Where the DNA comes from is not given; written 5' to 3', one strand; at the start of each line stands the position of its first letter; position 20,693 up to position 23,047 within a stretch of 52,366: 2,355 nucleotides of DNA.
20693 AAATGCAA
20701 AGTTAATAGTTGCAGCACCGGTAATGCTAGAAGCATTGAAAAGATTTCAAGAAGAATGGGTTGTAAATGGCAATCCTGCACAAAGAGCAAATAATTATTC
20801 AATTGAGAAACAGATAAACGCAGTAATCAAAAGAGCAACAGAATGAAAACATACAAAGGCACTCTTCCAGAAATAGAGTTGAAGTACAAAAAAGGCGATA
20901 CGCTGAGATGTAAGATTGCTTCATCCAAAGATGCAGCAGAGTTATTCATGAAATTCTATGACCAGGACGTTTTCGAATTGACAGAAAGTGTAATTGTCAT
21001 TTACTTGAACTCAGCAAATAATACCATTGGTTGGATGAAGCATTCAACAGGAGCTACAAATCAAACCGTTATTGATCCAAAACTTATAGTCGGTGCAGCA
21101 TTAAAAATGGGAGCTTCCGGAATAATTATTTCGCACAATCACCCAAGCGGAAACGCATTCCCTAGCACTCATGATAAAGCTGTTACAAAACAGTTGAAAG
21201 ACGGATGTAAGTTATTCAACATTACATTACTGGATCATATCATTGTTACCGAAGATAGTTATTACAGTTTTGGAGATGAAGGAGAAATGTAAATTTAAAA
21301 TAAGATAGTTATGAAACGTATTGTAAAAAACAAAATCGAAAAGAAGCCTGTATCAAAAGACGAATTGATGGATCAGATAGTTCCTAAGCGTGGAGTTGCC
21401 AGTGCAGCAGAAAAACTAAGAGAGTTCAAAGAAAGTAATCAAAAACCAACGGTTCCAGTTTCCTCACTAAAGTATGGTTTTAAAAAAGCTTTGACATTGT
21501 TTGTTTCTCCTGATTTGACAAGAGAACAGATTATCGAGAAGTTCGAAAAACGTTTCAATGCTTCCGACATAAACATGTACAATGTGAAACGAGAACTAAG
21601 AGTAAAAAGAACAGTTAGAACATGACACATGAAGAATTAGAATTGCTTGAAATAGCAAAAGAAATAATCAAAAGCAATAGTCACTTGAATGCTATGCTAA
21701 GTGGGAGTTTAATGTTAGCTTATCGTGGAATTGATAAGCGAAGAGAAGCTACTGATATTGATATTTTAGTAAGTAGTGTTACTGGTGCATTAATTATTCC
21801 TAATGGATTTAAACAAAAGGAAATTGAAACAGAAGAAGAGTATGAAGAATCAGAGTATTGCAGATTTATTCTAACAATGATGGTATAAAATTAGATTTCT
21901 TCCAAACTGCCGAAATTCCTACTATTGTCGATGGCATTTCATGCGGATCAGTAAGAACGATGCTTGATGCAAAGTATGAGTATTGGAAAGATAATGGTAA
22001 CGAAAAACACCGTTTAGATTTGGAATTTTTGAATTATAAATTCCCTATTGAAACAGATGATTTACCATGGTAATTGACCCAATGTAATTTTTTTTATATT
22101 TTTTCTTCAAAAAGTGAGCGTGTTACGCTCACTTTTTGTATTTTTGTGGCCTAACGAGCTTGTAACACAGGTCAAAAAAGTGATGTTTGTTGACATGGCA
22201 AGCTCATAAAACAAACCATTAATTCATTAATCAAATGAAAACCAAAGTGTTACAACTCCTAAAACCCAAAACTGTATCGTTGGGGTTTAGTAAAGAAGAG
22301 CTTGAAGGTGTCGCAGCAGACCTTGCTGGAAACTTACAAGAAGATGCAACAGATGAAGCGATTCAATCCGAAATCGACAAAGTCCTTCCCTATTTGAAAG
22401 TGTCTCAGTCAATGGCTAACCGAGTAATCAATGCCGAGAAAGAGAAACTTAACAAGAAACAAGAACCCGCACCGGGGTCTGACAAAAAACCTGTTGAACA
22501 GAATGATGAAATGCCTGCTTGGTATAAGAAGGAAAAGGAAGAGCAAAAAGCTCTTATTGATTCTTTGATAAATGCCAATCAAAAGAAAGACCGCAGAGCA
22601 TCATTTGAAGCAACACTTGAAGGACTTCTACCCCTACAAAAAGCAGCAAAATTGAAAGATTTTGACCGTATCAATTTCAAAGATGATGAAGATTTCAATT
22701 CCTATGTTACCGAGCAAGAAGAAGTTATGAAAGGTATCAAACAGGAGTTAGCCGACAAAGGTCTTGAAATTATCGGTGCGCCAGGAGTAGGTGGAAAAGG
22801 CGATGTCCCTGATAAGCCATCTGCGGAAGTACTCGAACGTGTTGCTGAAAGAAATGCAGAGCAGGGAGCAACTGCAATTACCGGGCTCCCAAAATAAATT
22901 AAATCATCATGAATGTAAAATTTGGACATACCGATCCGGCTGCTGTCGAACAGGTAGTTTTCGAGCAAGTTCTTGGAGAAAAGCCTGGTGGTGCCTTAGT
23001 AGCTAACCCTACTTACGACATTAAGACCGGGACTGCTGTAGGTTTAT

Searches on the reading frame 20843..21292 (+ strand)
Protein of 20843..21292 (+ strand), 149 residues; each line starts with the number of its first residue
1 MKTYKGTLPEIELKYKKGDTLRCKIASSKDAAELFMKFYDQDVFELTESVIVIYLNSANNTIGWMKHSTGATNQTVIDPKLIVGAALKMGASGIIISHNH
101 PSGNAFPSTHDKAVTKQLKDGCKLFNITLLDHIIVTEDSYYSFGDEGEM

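Call 82: search_protein_families(library=pfam, max_evalue=0.001, proteins=[window:20843-21292:+])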
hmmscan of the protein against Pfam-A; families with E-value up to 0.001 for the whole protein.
window:20843-21292:+ (149 aa): 1 family
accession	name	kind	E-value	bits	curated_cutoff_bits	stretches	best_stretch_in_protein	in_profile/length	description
PF04002.20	RadC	-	2.4e-36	124.8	22.1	1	26-147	2-120/121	RadC-like JAB domain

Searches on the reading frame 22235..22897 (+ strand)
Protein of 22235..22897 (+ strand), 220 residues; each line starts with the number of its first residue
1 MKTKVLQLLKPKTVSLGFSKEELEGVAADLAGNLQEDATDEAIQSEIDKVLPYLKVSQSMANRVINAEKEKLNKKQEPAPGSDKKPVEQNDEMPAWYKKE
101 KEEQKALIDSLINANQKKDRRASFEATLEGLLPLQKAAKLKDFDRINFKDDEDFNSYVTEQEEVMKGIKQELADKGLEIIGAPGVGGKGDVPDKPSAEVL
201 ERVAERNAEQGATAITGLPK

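Call 12: search_protein_families(library=pfam, max_evalue=0.01, proteins=[window:22235-22897:+])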
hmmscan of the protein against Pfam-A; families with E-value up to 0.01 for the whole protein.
window:22235-22897:+ (220 aa): 0 families

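Call 56: search_protein_families(library=phrogs, max_evalue=0.001, proteins=[window:22235-22897:+])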
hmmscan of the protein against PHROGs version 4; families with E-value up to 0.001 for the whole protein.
window:22235-22897:+ (220 aa): 1 family
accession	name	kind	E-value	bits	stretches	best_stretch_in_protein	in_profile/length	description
phrog_5824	-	unknown function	4.4e-25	89.7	1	1-189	1-203/228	-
